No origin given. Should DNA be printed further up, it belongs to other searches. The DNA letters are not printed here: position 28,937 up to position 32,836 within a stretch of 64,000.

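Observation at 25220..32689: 2,489-aa crotonase-like / acyl-CoA ligase / CCR-type reductase / crotonase mega-enzyme: a permuted, enlarged propionyl-CoA-synthase-like architecture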

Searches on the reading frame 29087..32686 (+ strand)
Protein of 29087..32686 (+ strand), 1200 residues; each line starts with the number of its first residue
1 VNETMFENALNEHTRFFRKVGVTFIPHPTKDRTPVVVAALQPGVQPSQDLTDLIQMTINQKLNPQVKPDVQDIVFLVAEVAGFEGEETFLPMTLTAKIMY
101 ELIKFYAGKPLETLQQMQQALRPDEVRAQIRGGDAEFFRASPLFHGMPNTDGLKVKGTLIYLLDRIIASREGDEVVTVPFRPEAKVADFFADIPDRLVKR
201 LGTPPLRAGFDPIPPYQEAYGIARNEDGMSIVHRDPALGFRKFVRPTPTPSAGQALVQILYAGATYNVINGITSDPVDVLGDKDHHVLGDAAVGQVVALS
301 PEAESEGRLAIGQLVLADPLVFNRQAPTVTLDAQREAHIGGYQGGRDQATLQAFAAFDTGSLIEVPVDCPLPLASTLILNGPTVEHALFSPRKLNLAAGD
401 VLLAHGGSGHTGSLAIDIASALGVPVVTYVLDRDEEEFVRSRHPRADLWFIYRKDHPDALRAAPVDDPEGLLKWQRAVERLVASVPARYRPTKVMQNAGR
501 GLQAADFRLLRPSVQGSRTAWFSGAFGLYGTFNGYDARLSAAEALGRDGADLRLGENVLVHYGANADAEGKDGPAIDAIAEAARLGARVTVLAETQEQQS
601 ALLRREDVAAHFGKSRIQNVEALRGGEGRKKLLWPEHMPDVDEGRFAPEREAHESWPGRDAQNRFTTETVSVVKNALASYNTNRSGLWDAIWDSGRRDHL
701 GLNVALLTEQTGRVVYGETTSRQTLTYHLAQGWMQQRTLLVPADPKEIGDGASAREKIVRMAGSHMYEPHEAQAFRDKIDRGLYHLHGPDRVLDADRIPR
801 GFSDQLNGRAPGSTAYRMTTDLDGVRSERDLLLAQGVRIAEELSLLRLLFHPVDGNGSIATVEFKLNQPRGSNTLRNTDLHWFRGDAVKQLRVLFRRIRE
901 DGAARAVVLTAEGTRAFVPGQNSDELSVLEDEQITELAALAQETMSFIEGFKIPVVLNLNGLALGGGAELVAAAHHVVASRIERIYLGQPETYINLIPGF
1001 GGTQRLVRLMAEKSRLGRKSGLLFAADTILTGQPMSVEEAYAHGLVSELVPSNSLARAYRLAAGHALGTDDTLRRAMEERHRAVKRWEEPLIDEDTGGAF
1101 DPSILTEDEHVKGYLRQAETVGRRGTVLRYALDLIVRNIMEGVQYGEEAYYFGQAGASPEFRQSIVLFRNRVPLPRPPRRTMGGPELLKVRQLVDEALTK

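Call 74: predict_structure(alignment_id=A7)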
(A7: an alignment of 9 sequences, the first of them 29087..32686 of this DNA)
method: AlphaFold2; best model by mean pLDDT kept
length: 1200 residues; sequences in the alignment: 9
mean_pLDDT: 49.0   pTM: 0.32
mean pLDDT of the five models: 49.0, 46.3, 45.6, 43.5, 41.7
residues with pLDDT >= 90: 3; 70-90: 259; 50-70: 247; < 50: 691
segments of 3 or more residues with pLDDT < 50: 1-5, 79-95, 172-396, 464-466, 496-502, 511-538, 626-629, 635-664, 695-700, 707-712, 719-826, 866-883, 912-929, 959-1007, 1013-1022, 1024-1054, 1075-1187, 1197-1200
pLDDT, mean of each block of 10 residues (from residue 1): 48 64 57 66 77 78 66 63 31 49 74 84 74 70 79 63 64 36 31 31 29 37 39 37 35 42 26 26 24 36 42 34 27 24 24 23 33 35 27 50 65 61 80 84 84 82 56 75 82 50 53 30 25 37 62 79 72 84 87 84 83 80 58 45 27 29 51 76 68 54 47 50 30 28 35 33 26 32 25 25 30 35 47 67 73 70 52 32 53 77 74 34 42 54 54 58 38 41 36 30 46 45 45 39 35 46 62 47 32 37 33 34 33 36 30 31 31 28 45 53
secondary structure, 60 per line:
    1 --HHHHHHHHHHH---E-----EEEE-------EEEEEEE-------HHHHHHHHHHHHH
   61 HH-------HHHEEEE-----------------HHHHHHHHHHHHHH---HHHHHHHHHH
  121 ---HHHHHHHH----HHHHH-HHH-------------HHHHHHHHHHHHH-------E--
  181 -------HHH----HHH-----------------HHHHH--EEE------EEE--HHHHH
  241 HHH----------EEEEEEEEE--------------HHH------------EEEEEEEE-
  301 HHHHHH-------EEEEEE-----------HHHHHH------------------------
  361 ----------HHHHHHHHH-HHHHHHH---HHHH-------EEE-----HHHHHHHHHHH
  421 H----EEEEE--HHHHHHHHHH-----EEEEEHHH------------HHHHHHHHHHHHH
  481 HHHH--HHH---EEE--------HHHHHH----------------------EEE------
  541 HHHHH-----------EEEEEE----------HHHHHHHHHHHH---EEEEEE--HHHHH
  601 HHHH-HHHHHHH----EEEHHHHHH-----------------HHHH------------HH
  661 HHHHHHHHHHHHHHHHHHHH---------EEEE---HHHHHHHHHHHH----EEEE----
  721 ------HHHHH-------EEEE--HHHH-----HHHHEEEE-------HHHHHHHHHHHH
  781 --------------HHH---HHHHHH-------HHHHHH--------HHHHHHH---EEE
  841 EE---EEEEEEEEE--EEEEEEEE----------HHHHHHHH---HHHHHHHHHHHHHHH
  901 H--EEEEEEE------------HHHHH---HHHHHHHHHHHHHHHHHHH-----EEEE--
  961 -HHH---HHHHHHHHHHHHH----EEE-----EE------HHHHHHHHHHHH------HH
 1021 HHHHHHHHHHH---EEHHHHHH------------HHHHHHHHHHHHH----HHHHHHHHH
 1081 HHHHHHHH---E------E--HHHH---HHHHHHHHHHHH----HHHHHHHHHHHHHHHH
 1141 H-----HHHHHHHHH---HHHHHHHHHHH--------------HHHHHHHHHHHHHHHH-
elements in order (helices of 4 or more, strands of 3 or more residues): H3-13 E23-26 E34-40 H48-62 E73-76 H94-107 H111-120 H124-131 H136-140 H158-170 H215-219 E222-224 E231-233 H236-243 E254-262 E292-299 H301-306 E314-319 H331-336 H371-379 H381-387 H391-394 E402-404 H410-421 E426-430 H433-442 E448-452 H468-484 E493-495 H504-509 E532-534 H541-545 E557-562 H573-584 E588-593 H596-604 H606-612 E617-619 H620-625 H643-646 H659-680 E690-693 H697-708 E713-716 H727-731 E739-742 H745-748 H754-757 E758-761 H769-780 H801-806 H814-819 H828-834 E838-842 E846-854 E857-864 H875-882 H886-901 E904-910 H923-927 H931-949 E955-958 H968-980 E985-987 H1001-1012 H1019-1031 H1037-1042 H1055-1067 H1072-1088 H1102-1105 H1109-1120 H1125-1141 H1147-1155 H1159-1169 H1184-1199

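Call 83: fold_search(model_id=the predicted structure, library=pdb)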
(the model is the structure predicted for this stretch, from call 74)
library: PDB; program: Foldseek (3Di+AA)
matches with E <= 10: 1940; with E <= 0.001: 44
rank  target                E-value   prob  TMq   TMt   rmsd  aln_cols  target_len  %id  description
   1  6eqo_B                3.1e-14  1.00  0.21  0.15  18.6       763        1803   21  Tri-functional propionyl-CoA synthase of Erythrobacter sp. NAP1 with bound NADP+ and phosphomethylphosphonic acid aden (released 2018-10-24)
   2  6eqo_A                1.7e-13  1.00  0.21  0.16  24.0      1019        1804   18  Tri-functional propionyl-CoA synthase of Erythrobacter sp. NAP1 with bound NADP+ and phosphomethylphosphonic acid aden (released 2018-10-24)
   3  5z7r_A                3.4e-06  1.00  0.13  0.47  17.1       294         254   23  Crystal structure of crotonase from Clostridium acetobutylicum (released 2018-02-14)
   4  9ul8_A                6.2e-06  1.00  0.14  0.50   8.2       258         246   28  Cryogenic temperature crystal structure of Nmar_1308 protein at 2.46 angstrom resolution (released 2025-07-09)
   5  3pea_C                1.1e-05  1.00  0.13  0.47   8.2       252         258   28  Crystal structure of enoyl-CoA hydratase from Bacillus anthracis str. 'Ames Ancestor' (released 2010-11-03)
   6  9ula_A                2.0e-05  1.00  0.13  0.47   9.0       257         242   27  Cryogenic temperature crystal structure of Nmar_1308 protein at 2.96 angstrom resolution (released 2025-04-30)
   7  9ula_F                2.4e-05  1.00  0.13  0.47   8.7       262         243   27  Cryogenic temperature crystal structure of Nmar_1308 protein at 2.96 angstrom resolution (released 2025-04-30)
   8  3pea_A                3.0e-05  1.00  0.12  0.42   8.8       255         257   28  Crystal structure of enoyl-CoA hydratase from Bacillus anthracis str. 'Ames Ancestor' (released 2010-11-03)
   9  3kqf_B                3.1e-05  1.00  0.12  0.40  17.5       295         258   24  1.8 Angstrom Resolution Crystal Structure of Enoyl-CoA Hydratase from Bacillus anthracis. (released 2009-11-24)
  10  3kqf_A                6.0e-05  1.00  0.11  0.39  17.4       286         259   25  1.8 Angstrom Resolution Crystal Structure of Enoyl-CoA Hydratase from Bacillus anthracis. (released 2009-11-24)
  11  5jbx_B                6.3e-05  1.00  0.12  0.42  16.7       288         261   24  Crystal structure of LiuC in complex with coenzyme A and malonic acid (released 2016-06-22)
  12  5jbw                  7.9e-05  1.00  0.12  0.41  16.9       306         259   21  Crystal structure of LiuC (released 2016-06-22)
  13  5jbx_A                7.9e-05  1.00  0.12  0.40  20.2       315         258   22  Crystal structure of LiuC in complex with coenzyme A and malonic acid (released 2016-06-22)
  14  9ulb_A                9.2e-05  1.00  0.13  0.47   8.7       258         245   27  Cryogenic temperature crystal structure of Nmar_1308 protein at 3.29 angstrom resolution (released 2025-07-09)
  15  6fn6_A                1.3e-04  0.99  0.09  0.10  23.0       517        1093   12  Modifying region (DH-ER-KR) of an insect fatty acid synthase (FAS) (released 2019-03-13)
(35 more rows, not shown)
